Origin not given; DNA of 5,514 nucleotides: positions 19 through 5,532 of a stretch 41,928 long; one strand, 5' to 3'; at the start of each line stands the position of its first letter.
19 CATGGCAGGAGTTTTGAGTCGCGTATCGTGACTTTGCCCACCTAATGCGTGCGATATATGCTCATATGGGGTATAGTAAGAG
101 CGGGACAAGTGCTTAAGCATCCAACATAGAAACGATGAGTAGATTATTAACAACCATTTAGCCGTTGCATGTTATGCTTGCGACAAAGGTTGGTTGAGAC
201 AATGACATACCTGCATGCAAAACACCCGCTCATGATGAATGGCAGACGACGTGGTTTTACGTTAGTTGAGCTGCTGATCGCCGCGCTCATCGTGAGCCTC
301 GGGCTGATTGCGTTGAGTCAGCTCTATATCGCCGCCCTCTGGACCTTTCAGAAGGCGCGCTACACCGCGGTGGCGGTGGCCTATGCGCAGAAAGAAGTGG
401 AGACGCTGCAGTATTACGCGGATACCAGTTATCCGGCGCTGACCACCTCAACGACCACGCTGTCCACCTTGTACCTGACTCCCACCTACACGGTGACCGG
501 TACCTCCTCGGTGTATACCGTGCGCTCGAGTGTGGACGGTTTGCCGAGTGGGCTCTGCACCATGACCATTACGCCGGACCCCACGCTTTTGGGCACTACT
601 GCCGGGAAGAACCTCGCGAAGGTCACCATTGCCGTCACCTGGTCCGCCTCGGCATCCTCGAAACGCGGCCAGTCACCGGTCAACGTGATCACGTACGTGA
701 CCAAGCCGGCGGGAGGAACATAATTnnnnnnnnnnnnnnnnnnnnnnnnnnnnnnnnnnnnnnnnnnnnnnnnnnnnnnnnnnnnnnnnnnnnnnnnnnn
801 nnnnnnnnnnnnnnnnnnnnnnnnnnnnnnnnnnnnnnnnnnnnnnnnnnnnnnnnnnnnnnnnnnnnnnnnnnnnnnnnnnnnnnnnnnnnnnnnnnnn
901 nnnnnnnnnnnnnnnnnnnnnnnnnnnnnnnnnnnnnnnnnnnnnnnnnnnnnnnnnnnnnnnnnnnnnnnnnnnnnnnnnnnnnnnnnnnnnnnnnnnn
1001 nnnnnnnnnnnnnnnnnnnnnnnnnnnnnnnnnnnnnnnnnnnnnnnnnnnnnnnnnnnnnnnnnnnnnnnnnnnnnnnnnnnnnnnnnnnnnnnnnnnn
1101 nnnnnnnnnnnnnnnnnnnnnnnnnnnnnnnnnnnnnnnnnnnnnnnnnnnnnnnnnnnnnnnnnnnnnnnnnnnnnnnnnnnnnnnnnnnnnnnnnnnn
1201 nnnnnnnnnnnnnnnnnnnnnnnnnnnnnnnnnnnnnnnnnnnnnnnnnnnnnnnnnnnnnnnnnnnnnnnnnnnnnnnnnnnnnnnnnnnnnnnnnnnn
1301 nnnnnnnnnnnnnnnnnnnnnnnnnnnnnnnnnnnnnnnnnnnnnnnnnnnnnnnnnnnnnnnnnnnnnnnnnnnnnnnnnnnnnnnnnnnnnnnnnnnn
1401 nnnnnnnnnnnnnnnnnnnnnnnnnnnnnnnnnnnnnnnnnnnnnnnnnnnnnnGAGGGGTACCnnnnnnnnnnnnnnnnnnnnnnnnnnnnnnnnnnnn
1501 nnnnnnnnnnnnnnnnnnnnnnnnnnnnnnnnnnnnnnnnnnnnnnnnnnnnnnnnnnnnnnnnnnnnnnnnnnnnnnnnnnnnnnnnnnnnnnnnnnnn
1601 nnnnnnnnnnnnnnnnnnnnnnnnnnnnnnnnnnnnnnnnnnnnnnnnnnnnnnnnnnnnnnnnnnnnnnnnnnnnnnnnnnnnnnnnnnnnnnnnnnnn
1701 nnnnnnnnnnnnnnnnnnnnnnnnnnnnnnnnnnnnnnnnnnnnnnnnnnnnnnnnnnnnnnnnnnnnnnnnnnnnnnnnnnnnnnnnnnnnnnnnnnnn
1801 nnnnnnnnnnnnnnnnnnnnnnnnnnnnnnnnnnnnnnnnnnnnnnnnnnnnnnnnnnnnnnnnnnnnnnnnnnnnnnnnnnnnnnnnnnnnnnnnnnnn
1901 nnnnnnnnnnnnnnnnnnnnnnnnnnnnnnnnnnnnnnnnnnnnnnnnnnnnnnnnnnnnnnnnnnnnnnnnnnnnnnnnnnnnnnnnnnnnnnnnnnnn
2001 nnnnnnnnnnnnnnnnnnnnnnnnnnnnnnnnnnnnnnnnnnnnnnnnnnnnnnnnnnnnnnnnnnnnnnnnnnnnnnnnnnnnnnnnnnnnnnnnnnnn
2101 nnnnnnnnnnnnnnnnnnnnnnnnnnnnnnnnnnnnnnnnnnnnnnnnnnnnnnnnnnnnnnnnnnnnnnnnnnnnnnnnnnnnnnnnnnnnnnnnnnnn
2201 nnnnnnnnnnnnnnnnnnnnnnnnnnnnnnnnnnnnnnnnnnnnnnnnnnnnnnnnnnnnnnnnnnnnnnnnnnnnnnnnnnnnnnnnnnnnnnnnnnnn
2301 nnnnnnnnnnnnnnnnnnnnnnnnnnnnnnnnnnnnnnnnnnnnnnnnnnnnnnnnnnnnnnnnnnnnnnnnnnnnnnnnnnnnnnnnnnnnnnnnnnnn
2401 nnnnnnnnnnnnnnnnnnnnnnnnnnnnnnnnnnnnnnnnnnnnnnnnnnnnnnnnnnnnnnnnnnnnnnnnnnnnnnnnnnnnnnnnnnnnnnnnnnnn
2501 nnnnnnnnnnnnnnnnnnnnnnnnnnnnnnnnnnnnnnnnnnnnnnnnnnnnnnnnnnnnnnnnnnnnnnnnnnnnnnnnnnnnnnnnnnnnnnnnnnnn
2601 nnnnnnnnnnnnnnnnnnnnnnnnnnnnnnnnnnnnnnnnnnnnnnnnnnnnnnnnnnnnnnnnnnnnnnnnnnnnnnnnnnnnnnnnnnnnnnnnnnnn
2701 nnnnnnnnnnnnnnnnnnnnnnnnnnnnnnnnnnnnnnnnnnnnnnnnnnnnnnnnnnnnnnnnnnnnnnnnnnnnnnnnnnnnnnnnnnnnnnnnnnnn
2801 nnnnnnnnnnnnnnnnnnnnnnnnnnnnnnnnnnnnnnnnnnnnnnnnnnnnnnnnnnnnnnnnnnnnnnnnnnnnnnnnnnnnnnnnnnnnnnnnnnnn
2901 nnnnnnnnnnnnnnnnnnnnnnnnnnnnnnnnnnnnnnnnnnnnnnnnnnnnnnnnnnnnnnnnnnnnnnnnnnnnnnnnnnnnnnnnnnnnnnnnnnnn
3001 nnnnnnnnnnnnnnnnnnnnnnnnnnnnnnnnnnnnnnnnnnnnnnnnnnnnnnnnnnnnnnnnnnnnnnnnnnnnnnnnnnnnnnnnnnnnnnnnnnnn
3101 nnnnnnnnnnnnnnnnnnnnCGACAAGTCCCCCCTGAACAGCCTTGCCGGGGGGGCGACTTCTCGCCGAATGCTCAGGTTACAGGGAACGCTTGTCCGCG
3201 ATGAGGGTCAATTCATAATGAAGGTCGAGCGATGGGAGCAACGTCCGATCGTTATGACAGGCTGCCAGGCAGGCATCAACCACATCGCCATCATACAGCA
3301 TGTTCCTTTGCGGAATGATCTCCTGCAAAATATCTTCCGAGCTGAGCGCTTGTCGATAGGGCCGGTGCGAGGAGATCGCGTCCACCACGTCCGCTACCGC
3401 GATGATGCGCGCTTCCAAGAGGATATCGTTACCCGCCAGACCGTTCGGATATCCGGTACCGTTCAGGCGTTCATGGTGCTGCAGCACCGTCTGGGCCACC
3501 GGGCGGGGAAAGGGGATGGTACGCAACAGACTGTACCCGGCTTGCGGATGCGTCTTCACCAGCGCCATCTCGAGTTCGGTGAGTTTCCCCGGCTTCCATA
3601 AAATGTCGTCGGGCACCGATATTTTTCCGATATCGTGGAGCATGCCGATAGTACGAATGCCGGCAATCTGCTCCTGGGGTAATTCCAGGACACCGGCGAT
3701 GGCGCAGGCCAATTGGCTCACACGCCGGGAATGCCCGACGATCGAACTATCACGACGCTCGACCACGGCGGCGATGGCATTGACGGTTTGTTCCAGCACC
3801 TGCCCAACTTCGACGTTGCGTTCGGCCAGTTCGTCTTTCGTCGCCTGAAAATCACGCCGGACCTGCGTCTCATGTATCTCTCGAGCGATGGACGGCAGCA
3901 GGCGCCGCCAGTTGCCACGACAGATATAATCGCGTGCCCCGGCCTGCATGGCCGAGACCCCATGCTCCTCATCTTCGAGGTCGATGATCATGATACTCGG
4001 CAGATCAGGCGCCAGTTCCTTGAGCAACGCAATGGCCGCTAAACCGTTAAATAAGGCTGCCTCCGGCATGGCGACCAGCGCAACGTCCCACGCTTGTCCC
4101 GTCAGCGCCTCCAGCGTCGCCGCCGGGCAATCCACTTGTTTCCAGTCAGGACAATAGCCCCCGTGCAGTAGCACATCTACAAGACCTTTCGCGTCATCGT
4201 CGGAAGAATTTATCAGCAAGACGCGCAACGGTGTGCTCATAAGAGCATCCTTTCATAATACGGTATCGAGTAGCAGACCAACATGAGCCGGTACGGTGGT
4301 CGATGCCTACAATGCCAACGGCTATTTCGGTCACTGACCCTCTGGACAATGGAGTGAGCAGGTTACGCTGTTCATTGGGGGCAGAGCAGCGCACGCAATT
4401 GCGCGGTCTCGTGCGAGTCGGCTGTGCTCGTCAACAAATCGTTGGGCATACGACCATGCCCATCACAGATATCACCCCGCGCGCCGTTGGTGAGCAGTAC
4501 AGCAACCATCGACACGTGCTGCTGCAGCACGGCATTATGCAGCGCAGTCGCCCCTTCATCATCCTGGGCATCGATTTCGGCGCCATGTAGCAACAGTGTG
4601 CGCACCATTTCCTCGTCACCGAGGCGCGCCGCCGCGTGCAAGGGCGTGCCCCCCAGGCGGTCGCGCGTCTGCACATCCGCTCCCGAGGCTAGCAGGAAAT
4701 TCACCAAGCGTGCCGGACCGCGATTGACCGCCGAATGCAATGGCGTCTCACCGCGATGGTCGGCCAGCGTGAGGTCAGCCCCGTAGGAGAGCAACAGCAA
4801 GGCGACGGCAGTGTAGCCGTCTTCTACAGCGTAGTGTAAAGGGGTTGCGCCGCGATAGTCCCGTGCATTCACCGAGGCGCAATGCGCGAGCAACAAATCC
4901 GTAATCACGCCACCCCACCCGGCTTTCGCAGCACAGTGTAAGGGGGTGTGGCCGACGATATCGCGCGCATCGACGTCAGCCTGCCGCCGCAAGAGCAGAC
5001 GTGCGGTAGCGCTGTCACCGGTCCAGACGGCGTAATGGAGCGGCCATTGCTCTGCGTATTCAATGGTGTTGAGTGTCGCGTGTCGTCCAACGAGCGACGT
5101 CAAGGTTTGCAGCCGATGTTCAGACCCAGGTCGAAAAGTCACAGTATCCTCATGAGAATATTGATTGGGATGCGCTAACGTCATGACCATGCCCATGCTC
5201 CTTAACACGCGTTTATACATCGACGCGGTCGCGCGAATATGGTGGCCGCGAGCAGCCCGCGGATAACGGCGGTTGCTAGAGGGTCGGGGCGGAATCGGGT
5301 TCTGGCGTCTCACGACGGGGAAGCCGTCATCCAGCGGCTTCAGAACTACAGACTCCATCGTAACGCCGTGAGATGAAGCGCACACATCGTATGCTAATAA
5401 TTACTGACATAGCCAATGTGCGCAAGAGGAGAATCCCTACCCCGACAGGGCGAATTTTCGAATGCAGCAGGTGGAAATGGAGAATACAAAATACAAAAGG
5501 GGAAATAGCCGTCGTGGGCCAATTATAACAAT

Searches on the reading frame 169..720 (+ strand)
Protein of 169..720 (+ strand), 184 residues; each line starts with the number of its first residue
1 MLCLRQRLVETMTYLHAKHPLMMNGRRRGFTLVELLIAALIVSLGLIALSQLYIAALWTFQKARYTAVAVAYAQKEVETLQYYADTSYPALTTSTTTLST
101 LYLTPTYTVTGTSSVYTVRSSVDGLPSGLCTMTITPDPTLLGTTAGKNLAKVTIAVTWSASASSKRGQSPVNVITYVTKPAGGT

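Call 20: search_protein_families(library=pfam, proteins=[window:169-720:+], max_evalue=0.00001)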
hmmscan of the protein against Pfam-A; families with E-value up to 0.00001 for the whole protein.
window:169-720:+ (184 aa): 1 family
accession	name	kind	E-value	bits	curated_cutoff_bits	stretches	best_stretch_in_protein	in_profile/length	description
PF07963.17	N_methyl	-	2e-07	30.7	21.2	1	26-49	3-26/27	Prokaryotic N-terminal methylation motif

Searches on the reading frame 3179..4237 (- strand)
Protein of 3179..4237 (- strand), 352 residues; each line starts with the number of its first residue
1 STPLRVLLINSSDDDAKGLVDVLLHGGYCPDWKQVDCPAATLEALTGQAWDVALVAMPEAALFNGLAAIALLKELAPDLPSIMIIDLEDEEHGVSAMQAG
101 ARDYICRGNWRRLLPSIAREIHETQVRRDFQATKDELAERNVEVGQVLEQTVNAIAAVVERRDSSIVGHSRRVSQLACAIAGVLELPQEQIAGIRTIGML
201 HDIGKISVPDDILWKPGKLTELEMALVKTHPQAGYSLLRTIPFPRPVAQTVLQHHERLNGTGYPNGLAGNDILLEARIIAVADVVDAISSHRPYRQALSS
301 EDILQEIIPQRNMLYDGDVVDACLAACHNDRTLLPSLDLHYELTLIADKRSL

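Call 20: search_protein_families(library=pfam, proteins=[window:3179-4237:-], max_evalue=0.00001)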
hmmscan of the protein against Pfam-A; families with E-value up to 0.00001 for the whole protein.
window:3179-4237:- (352 aa): 2 families
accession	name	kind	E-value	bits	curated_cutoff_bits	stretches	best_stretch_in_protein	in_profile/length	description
PF13487.12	HD_5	-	8.2e-38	130.2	27.2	1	156-319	4-170/170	HD domain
PF01966.28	HD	-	3.7e-20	72.8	22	1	168-287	3-115/116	HD domain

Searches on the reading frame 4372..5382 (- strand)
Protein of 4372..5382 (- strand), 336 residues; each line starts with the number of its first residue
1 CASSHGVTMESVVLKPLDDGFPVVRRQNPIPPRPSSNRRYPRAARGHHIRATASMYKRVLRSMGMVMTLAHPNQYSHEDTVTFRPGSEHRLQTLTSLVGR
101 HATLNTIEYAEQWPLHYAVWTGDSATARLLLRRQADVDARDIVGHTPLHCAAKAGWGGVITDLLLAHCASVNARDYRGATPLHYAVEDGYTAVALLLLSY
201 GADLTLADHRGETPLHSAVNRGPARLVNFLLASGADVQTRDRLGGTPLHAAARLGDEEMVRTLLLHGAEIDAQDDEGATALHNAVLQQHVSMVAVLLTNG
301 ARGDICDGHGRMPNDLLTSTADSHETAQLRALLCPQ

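Call 20: search_protein_families(library=pfam, proteins=[window:4372-5382:-], max_evalue=0.00001)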
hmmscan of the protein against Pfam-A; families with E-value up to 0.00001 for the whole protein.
window:4372-5382:- (336 aa): 5 families
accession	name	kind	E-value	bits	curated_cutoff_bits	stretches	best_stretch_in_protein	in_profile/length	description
PF00023.36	Ank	-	1.7e-43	144.6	21.1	1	244-275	2-33/33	Ankyrin repeat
PF12796.13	Ank_2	-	2.1e-39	134.4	27.3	2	215-302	1-85/90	Ankyrin repeats (3 copies)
PF13637.12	Ank_4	-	8.1e-33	112.2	22.7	3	248-297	1-50/50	Ankyrin repeats (many copies)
PF13857.12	Ank_5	-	4.1e-31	107.1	27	3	164-216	1-54/56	Ankyrin repeats (many copies)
PF13606.12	Ank_3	-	6.4e-30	99.9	22.3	0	244-272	2-30/30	Ankyrin repeat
